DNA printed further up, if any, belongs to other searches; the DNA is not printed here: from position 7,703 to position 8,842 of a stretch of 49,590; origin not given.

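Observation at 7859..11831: Aldolase, fold-III decarboxylase and class-IV aminotransferase wrapped around the priming transferase: predicted pathway to a non-carbohydrate amine substituent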

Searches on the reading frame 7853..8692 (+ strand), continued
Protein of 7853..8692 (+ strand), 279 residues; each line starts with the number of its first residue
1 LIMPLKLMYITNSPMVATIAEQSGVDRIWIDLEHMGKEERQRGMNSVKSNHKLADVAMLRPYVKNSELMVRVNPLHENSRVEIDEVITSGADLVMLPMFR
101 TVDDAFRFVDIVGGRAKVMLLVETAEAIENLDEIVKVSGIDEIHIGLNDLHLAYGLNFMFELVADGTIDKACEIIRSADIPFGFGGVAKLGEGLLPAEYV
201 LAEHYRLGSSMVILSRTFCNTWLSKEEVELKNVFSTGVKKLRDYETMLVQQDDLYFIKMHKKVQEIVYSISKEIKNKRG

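Call 60: search_protein_families(library=pfam, proteins=[L058:7899-9065:+, L058:13042-14421:+, L058:14445-15125:+, L058:15160-15987:+, L058:15942-16652:+, L058:16710-19070:+, L058:5335-6468:+, L058:6465-7859:+, L058:4375-5286:+, L018:9080-9991:+], max_evalue=0.001)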
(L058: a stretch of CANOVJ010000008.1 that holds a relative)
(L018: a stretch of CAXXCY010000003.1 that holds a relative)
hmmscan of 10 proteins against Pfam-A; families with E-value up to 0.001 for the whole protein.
L058:7899-9065:+ (388 aa): 1 family
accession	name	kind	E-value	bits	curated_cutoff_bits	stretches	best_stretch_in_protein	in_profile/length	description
PF13477.12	Glyco_trans_4_2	-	7.1e-10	39.6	23.4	1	3-147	2-137/139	Glycosyl transferase 4-like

L058:13042-14421:+ (459 aa): 0 families

L058:14445-15125:+ (226 aa): 2 families
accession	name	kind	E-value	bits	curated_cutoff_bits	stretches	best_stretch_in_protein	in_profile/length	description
PF02348.25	CTP_transf_3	-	7e-14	52.6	22.6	1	7-129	2-123/217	Cytidylyltransferase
PF12804.13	NTP_transf_3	-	0.00021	21.9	27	1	13-119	7-110/160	MobA-like NTP transferase domain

L058:15160-15987:+ (275 aa): 0 families

L058:15942-16652:+ (236 aa): 0 families

L058:16710-19070:+ (786 aa): 0 families

L058:5335-6468:+ (377 aa): 2 families
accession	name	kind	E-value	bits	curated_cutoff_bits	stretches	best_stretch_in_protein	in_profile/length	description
PF00534.26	Glycos_transf_1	-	4.1e-12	46.4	26.4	1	181-299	14-123/172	Glycosyl transferases group 1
PF13692.12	Glyco_trans_1_4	-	1.2e-08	35.7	27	1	184-306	5-113/142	Glycosyl transferases group 1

L058:6465-7859:+ (464 aa): 0 families

L058:4375-5286:+ (303 aa): 4 families
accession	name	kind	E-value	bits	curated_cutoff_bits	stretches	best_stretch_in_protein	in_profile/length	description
PF00535.33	Glycos_transf_2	-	4.1e-22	79.3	23.3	1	6-181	2-166/168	Glycosyl transferase family 2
PF13641.12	Glyco_tranf_2_3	-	8.9e-14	52.5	27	1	4-220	3-212/230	Glycosyltransferase like family 2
PF10111.15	Glyco_tranf_2_2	-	2.1e-07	31.2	27.3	1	21-201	15-198/276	Glycosyltransferase like family 2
PF13632.12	Glyco_trans_2_3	-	1.3e-05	25.5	27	1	89-277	1-180/198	Glycosyl transferase family group 2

L018:9080-9991:+ (303 aa): 0 families

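Call 61: search_dna_similar(query=window:7859-8689:+, collection=plasmids, mode=protein, max_evalue=1e-10, max_rows=30)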
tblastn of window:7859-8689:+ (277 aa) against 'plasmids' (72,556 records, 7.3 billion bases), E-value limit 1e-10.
Records with a match: 2; places in all: 2; records where one place covers at least 80% of the query: 2.
Best place of each record, by identity: <60% 2.
By first word of the organism name: Pseudohalocynthiibacter 1; Roseovarius 1.
By predicted mobility (MOB-suite, as given by PLSDB): conjugative 1; non-mobilizable 1.
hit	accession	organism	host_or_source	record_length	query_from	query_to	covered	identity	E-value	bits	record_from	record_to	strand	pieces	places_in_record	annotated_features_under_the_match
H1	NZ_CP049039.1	Pseudohalocynthiibacter aestuariivivens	pure culutre,Seawater recirculating ...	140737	8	270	95%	43.1%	3e-64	224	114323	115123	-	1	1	aldolase/citrate lyase family protein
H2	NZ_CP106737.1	Roseovarius pelagicus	cell culture,Arctic seawater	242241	8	270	95%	43.1%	3e-64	224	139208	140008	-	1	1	aldolase/citrate lyase family protein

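Call 62: get_annotated_region(hit=H1, flank=15000)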
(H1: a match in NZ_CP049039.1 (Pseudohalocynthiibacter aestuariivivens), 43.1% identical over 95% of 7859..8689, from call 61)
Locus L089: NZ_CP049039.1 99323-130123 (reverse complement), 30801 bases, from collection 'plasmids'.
description: Pseudohalocynthiibacter aestuariivivens strain RR4-35 plasmid pRR4-35_2, complete sequence
organism: Pseudohalocynthiibacter aestuariivivens (NCBI taxid 1591409)
taxonomy: Bacteria; Pseudomonadota; Alphaproteobacteria; Rhodobacterales; Paracoccaceae; Pseudohalocynthiibacter; Pseudohalocynthiibacter aestuariivivens
host: -; source: pure culutre,Seawater recirculating aquaculture system biofilter; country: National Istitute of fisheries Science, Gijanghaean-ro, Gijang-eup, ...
typing (MOB-suite, as given by PLSDB): conjugative; relaxase MOBP; mating-pair formation MPF_T
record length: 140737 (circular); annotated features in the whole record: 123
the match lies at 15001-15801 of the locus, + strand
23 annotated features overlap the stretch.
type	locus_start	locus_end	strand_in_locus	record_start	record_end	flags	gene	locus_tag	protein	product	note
CDS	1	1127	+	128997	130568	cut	-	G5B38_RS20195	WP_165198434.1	amino acid adenylation domain-containing protein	-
CDS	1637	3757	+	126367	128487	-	-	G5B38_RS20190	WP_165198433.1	YjbH domain-containing protein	-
CDS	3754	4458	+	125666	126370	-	-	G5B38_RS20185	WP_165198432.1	YjbF family lipoprotein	-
CDS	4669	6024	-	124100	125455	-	-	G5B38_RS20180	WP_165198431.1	polysaccharide biosynthesis/export family protein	GO:0015774 - polysaccharide transport [Evidence IEA]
CDS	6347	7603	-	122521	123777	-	-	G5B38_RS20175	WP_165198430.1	UDP-glycosyltransferase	-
CDS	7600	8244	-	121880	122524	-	hisH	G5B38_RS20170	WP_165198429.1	imidazole glycerol phosphate synthase subunit HisH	GO:0000105 - histidine biosynthetic process [Evidence IEA]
CDS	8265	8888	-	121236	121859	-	-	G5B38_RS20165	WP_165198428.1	NeuD/PglB/VioB family sugar acetyltransferase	-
CDS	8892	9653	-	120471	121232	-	-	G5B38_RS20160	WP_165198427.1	imidazole glycerol phosphate synthase cyclase subunit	-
CDS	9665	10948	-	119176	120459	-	-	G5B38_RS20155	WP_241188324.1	N-acetyl sugar amidotransferase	-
CDS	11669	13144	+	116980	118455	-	-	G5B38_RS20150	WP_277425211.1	DegT/DnrJ/EryC1/StrS family aminotransferase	-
CDS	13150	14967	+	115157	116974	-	asnB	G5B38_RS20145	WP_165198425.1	asparagine synthase (glutamine-hydrolyzing)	GO:0006529 - asparagine biosynthetic process [Evidence IEA]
CDS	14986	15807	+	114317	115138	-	-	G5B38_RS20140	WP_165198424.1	aldolase/citrate lyase family protein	-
CDS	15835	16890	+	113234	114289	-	-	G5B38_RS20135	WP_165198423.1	N-acetylneuraminate synthase family protein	GO:0016051 - carbohydrate biosynthetic process [Evidence IEA]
CDS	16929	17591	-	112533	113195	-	-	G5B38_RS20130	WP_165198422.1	sugar transferase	GO:0006486 - protein glycosylation [Evidence IEA]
CDS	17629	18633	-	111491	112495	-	-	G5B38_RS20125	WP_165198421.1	hypothetical protein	-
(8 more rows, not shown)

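Call 65: get_annotated_region(hit=H2, flank=20000)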
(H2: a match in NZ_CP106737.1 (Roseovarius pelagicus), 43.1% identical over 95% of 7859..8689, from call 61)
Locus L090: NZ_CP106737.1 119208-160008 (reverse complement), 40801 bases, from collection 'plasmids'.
description: Roseovarius pelagicus strain HL-MP18 plasmid unnamed2, complete sequence
organism: Roseovarius pelagicus (NCBI taxid 2980108)
taxonomy: Bacteria; Pseudomonadota; Alphaproteobacteria; Rhodobacterales; Roseobacteraceae; Roseovarius; Roseovarius pelagicus
host: -; source: cell culture,Arctic seawater; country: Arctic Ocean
typing (MOB-suite, as given by PLSDB): non-mobilizable; replicon rep_cluster_392,rep_cluster_610
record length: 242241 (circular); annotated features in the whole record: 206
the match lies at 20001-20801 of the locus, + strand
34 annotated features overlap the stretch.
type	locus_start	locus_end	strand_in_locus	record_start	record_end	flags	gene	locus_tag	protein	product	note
CDS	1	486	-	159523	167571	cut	-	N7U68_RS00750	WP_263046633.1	non-ribosomal peptide synthetase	-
CDS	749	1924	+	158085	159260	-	-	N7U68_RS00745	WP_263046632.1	HupE/UreJ family protein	-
CDS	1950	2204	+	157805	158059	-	-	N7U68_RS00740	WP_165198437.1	phosphopantetheine-binding protein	-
CDS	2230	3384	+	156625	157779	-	-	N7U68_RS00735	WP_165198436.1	acyl-CoA dehydrogenase family protein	-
CDS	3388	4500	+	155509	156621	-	-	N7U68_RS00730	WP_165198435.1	methyltransferase domain-containing protein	-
CDS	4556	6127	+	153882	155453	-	-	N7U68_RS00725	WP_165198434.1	amino acid adenylation domain-containing protein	-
CDS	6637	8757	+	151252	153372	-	-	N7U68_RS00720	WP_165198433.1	YjbH domain-containing protein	-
CDS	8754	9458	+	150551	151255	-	-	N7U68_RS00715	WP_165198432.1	YjbF family lipoprotein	-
CDS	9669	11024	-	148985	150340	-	-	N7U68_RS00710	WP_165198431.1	polysaccharide biosynthesis/export family protein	GO:0015774 - polysaccharide transport [Evidence IEA]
CDS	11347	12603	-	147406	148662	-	-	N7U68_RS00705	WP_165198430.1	UDP-glycosyltransferase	-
CDS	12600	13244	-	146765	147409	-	hisH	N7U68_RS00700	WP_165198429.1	imidazole glycerol phosphate synthase subunit HisH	GO:0000105 - histidine biosynthetic process [Evidence IEA]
CDS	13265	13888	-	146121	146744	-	-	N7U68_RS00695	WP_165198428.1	NeuD/PglB/VioB family sugar acetyltransferase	-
CDS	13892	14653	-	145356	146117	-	-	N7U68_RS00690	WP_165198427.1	imidazole glycerol phosphate synthase cyclase subunit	-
CDS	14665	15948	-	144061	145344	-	-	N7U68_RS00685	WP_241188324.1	N-acetyl sugar amidotransferase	-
CDS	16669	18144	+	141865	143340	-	-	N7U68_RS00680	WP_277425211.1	DegT/DnrJ/EryC1/StrS family aminotransferase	-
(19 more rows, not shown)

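Call 66: find_homologous_proteins(query=L089:14986-15804:+, max_evalue=1e-30)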
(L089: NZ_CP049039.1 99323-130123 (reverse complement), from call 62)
Query L089:14986-15804:+ (273 aa): 3832 proteins with E <= 1e-30 among 8000 candidates; the best 120 are listed.
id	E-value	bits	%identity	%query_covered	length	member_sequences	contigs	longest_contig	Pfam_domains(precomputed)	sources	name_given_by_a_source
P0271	2.9e-173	592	100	100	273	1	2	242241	PF03328.21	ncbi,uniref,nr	ncbi:aldolase (plasmid) [Pseudohalocynthiibacter aestuariivivens]|uniref:Aldolase/citrate lyase fami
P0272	7.9e-139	480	81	100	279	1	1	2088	PF03328.21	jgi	jgi:2-keto-3-deoxy-L-rhamnonate aldolase RhmA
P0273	1.2e-127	443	76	100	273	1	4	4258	PF03328.21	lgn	-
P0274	2.3e-123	429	74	100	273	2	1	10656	PF03328.21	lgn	-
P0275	1.1e-121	423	73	100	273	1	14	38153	PF03328.21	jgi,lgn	jgi:2-keto-3-deoxy-L-rhamnonate aldolase RhmA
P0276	4.8e-121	421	71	100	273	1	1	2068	PF03328.21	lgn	-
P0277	7.6e-118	411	68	100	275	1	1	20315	PF03328.21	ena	-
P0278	2.5e-116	406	68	100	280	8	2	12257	PF03328.21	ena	-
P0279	8.8e-116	404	68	100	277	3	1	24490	PF03328.21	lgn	-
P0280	3.2e-115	402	68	100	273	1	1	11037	PF03328.21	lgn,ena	-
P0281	8.3e-115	401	67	100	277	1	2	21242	PF03328.21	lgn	-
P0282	5.4e-114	398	66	100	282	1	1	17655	PF03328.21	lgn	-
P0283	7.8e-114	398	67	100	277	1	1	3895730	PF03328.21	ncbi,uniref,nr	ncbi:aldolase/citrate lyase family protein [Fuscovulum ytuae]|uniref:Aldolase/citrate lyase family p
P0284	3.6e-112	392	67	99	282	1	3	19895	PF03328.21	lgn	-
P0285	9.4e-112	391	65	100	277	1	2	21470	PF03328.21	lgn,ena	-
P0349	1.6e-101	357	62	100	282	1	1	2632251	PF03328.21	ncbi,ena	-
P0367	1.6e-97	344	62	96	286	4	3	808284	PF03328.21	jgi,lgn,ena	jgi:hypothetical protein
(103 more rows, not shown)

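Call 67: find_encoding_contigs(protein=P0283, flank=10000, max_places=1)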
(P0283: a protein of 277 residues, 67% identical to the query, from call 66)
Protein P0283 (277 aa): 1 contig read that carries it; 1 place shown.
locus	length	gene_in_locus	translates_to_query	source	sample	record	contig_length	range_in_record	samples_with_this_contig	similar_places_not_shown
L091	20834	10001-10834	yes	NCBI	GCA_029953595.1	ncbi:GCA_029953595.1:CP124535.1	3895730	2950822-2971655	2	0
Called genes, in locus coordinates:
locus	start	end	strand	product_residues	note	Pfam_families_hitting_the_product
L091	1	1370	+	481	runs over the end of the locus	PF00171:Aldedh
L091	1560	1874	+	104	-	-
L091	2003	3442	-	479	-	PF05598:DUF772, PF01609:DDE_Tnp_1, PF13751:DDE_Tnp_1_6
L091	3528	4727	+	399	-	-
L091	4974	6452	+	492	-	-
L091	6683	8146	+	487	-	PF00571:CBS (faint), PF01041:DegT_DnrJ_EryC1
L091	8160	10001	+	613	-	PF13522:GATase_6, PF13537:GATase_7, PF00733:Asn_synthase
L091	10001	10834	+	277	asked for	PF03328:HpcH_HpaI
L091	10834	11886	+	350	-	PF03102:NeuB, PF08666:SAF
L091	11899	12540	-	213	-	PF02397:Bac_transf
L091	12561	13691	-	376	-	PF02350:Epimerase_2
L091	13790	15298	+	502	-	PF03023:MurJ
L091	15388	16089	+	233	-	PF02348:CTP_transf_3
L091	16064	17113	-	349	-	-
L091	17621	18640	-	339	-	PF01548:DEDD_Tnp_IS110, PF02371:Transposase_20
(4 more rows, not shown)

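Call 68: find_encoding_contigs(protein=P0349, flank=10000, max_places=1)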
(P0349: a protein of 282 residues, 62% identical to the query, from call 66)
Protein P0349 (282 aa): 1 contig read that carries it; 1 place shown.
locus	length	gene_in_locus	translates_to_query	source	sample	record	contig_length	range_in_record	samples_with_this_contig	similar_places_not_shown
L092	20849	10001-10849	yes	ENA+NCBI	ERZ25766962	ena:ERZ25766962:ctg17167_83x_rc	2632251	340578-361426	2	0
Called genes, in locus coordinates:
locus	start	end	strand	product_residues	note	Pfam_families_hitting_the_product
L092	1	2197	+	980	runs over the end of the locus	PF13510:Fer2_4, PF07992:Pyr_redox_2 (weak), PF12831:FAD_oxidored (weak), PF17806:SO_alpha_A3, PF01571:GCV_T, PF08669:GCV_T_C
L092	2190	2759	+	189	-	PF01571:GCV_T (weak)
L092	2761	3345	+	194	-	-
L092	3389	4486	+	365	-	PF01571:GCV_T, PF08669:GCV_T_C (weak)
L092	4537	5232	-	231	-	-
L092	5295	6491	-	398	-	PF02771:Acyl-CoA_dh_N, PF02770:Acyl-CoA_dh_M, PF00441:Acyl-CoA_dh_1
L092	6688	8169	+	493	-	PF00571:CBS (faint), PF01041:DegT_DnrJ_EryC1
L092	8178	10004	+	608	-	PF13522:GATase_6, PF13537:GATase_7, PF00733:Asn_synthase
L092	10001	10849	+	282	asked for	PF03328:HpcH_HpaI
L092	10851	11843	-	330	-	PF01380:SIS, PF00571:CBS (weak)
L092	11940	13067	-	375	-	PF02350:Epimerase_2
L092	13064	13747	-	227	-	PF02348:CTP_transf_3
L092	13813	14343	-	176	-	PF00117:GATase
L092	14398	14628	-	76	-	-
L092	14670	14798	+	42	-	-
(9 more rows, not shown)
